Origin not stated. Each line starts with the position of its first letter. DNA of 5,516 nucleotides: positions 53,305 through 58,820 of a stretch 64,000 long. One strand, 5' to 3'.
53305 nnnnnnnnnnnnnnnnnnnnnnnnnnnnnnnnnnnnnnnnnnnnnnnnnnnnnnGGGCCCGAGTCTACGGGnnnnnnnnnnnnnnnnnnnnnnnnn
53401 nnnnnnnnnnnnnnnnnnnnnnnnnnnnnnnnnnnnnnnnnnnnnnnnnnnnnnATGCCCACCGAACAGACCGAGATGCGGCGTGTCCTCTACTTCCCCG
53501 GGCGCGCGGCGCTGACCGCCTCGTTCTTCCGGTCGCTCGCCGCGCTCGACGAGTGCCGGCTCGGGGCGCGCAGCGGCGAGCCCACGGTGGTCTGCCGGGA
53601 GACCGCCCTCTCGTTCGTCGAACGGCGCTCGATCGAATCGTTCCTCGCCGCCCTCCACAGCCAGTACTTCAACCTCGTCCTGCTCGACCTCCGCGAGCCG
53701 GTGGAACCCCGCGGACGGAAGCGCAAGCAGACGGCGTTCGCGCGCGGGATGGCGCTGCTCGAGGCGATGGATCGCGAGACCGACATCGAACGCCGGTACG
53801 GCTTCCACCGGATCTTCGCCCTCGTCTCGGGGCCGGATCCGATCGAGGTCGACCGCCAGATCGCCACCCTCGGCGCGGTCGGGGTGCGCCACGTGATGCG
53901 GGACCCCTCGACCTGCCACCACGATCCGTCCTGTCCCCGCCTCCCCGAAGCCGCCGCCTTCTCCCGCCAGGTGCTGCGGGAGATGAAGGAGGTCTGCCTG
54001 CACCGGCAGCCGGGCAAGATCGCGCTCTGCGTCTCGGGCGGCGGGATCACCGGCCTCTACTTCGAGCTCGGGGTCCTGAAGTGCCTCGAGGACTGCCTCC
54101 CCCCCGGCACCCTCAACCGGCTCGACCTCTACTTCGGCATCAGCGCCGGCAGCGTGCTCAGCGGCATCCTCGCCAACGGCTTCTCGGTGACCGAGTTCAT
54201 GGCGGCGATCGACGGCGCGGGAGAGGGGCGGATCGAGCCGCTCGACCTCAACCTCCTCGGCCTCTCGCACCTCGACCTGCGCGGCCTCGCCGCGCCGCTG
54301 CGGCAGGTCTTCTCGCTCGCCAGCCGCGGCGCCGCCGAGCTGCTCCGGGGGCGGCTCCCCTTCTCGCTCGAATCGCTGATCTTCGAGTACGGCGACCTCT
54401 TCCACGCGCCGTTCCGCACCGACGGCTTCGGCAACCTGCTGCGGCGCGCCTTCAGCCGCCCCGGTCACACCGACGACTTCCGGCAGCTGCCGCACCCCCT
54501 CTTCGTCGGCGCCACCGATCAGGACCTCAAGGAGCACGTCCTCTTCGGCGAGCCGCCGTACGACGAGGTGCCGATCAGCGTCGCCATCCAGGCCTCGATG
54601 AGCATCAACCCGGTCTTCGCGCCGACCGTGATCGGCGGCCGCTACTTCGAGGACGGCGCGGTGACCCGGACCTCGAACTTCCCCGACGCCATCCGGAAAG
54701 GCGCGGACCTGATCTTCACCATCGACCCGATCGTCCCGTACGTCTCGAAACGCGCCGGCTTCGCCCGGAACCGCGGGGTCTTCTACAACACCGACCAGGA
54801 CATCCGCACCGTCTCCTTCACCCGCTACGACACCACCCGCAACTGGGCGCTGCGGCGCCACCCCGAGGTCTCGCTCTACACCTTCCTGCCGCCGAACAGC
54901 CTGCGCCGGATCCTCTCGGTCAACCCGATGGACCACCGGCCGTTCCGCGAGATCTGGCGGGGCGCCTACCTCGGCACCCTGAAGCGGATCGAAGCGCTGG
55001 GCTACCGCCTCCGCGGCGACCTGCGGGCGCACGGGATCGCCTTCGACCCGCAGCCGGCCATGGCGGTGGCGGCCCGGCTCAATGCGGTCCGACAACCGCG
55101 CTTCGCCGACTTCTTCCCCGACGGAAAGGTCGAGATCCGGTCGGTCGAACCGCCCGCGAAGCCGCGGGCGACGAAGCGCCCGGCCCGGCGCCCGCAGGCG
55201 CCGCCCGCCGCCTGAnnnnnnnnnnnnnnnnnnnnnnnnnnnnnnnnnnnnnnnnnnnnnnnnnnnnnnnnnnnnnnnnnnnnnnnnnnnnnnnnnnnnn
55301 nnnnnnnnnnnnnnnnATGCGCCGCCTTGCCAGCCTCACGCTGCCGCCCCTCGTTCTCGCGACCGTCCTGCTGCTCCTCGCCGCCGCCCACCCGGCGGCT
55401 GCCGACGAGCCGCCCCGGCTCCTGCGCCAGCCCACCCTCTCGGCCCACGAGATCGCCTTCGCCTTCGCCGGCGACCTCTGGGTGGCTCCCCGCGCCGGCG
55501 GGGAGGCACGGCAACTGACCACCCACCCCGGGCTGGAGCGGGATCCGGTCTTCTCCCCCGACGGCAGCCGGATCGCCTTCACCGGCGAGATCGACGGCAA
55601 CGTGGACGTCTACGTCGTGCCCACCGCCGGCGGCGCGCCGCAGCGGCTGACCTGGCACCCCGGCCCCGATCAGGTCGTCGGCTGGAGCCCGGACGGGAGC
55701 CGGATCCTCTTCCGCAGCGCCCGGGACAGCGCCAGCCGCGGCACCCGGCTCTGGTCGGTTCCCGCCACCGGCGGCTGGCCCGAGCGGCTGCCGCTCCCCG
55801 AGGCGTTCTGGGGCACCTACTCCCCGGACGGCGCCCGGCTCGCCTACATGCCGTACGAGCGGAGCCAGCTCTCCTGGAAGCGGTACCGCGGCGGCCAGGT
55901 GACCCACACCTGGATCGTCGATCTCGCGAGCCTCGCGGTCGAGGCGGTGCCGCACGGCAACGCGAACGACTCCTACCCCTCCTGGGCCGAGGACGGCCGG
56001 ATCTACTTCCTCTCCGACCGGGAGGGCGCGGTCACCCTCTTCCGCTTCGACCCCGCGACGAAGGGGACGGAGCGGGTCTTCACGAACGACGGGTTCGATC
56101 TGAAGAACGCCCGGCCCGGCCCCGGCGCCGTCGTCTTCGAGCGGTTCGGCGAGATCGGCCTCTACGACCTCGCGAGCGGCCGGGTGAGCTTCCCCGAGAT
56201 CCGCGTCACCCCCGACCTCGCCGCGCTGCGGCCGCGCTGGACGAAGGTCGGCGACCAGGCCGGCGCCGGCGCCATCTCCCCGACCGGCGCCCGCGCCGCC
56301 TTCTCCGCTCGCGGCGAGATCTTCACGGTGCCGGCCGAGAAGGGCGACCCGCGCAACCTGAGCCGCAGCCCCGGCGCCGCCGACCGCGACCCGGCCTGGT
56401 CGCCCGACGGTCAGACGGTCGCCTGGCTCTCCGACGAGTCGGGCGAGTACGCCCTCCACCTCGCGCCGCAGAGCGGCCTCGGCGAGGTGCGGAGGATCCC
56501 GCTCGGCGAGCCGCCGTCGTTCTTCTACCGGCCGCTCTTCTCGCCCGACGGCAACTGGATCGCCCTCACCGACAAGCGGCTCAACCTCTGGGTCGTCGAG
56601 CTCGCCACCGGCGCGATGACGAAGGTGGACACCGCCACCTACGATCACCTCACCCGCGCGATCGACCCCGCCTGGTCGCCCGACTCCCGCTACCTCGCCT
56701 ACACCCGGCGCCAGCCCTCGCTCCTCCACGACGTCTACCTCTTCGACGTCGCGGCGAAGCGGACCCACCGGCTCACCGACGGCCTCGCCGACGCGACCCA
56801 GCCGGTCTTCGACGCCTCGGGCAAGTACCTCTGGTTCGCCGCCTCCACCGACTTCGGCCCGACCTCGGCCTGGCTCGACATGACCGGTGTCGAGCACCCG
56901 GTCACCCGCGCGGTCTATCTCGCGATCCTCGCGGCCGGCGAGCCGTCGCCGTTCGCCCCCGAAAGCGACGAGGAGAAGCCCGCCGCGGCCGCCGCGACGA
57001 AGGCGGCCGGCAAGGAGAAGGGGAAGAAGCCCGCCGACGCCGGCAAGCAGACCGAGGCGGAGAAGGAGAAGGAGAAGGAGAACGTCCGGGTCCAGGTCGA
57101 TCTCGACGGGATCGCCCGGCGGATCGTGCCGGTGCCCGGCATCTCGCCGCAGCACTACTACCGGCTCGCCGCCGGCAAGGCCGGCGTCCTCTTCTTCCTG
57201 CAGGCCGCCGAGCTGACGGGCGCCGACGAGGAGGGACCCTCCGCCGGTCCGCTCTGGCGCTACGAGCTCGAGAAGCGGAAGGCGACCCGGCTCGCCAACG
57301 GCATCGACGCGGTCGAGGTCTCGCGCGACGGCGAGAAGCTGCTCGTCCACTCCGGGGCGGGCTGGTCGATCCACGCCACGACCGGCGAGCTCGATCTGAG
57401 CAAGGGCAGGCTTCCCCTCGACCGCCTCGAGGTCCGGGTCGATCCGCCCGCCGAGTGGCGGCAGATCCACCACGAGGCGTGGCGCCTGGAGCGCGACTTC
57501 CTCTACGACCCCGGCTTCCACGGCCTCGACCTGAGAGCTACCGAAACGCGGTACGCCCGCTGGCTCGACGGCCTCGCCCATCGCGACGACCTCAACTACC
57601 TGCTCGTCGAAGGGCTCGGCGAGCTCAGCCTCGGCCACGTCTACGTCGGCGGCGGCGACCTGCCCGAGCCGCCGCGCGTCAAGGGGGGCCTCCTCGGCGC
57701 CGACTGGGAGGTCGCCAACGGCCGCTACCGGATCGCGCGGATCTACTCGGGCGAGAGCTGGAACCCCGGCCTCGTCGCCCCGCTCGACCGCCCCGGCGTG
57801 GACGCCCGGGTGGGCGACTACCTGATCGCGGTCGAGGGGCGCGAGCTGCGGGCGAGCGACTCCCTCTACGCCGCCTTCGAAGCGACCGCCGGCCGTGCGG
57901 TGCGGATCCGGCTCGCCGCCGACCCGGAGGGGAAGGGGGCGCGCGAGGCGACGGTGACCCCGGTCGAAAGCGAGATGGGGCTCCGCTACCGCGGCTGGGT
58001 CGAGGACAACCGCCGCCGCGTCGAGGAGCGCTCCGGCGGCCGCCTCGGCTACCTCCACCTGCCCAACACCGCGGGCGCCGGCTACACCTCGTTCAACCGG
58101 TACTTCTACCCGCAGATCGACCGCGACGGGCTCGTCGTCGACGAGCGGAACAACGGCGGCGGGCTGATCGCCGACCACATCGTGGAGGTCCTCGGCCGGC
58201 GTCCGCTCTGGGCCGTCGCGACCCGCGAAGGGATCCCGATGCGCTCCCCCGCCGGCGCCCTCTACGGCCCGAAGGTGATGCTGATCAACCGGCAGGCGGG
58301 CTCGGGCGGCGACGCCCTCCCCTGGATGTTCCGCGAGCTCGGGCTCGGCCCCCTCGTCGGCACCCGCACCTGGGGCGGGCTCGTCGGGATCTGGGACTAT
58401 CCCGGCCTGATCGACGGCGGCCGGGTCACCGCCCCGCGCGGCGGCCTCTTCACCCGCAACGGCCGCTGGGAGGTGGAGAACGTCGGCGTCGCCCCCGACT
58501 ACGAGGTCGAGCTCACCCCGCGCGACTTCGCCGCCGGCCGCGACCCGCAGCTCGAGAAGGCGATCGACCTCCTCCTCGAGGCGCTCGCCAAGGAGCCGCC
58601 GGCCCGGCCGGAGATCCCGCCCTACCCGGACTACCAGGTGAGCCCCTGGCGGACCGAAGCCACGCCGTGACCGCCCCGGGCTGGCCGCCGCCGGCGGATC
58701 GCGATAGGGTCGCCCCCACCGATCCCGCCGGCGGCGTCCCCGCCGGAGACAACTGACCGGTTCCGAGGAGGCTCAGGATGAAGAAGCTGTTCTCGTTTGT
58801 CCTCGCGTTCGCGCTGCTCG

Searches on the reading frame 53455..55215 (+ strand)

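Call 43: search_protein_families(library=pfam, proteins=[window:53455-55215:+], max_evalue=0.0001)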
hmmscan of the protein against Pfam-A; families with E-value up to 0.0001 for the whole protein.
window:53455-55215:+ (586 aa): 1 family
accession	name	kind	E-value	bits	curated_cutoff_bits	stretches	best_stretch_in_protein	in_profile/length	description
PF01734.28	Patatin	-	4.5e-17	63.3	27.7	1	191-412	1-190/191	Patatin-like phospholipase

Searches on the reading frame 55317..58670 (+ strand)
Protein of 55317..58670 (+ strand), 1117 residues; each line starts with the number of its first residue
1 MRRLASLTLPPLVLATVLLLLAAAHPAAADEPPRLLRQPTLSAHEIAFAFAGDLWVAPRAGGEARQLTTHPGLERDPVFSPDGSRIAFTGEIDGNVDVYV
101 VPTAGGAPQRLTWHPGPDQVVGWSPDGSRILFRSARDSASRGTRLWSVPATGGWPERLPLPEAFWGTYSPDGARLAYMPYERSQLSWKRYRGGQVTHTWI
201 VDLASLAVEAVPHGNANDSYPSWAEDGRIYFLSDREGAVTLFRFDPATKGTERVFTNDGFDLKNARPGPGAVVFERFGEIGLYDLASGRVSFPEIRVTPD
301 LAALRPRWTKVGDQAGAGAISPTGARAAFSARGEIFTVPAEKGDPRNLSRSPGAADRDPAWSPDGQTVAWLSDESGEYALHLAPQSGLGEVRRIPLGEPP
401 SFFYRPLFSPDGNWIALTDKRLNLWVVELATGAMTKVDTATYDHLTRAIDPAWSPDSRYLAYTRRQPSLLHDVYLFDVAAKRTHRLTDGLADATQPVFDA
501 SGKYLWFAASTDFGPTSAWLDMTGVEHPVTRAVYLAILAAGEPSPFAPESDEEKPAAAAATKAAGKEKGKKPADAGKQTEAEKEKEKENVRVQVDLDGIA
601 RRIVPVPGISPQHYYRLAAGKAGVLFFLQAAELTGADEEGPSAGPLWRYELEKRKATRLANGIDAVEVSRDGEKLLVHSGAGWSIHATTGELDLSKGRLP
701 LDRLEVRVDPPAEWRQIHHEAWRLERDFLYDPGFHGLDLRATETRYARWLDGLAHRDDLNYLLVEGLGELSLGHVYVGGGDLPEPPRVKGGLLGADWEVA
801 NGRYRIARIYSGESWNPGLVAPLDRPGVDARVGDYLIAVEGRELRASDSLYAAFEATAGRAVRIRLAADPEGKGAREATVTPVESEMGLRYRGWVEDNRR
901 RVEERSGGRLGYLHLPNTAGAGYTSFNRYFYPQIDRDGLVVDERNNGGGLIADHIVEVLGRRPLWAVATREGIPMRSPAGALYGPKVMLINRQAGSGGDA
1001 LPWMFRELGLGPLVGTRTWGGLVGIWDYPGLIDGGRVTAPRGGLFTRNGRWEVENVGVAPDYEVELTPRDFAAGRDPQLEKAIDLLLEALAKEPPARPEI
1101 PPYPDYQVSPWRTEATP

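Call 43: search_protein_families(library=pfam, proteins=[window:55317-58670:+], max_evalue=0.0001)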
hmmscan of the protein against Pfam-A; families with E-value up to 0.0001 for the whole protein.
window:55317-58670:+ (1117 aa): 6 families
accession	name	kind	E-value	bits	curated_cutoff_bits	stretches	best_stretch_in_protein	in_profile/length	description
PF07676.18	PD40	-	5.2e-39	131.9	20.9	2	65-100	2-38/38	WD40-like Beta Propeller Repeat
PF14685.13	PDZ_Tricorn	-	2.2e-22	79.3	25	1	791-879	1-87/88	Tricorn protease PDZ domain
PF03572.23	Peptidase_S41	-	2e-18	66.9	24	1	910-1064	2-165/165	Peptidase family S41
PF14684.11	Tricorn_C1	-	6.9e-16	58.3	24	1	710-767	1-58/59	Tricorn protease C1 domain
PF00930.27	DPPIV_N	-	1.2e-11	44.4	22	0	424-489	25-82/354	Dipeptidyl peptidase IV (DPP IV) N-terminal region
PF25174.1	Beta-prop_THOC3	-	3.1e-07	30.1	305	0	408-505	96-186/272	THOC3 beta-propeller domain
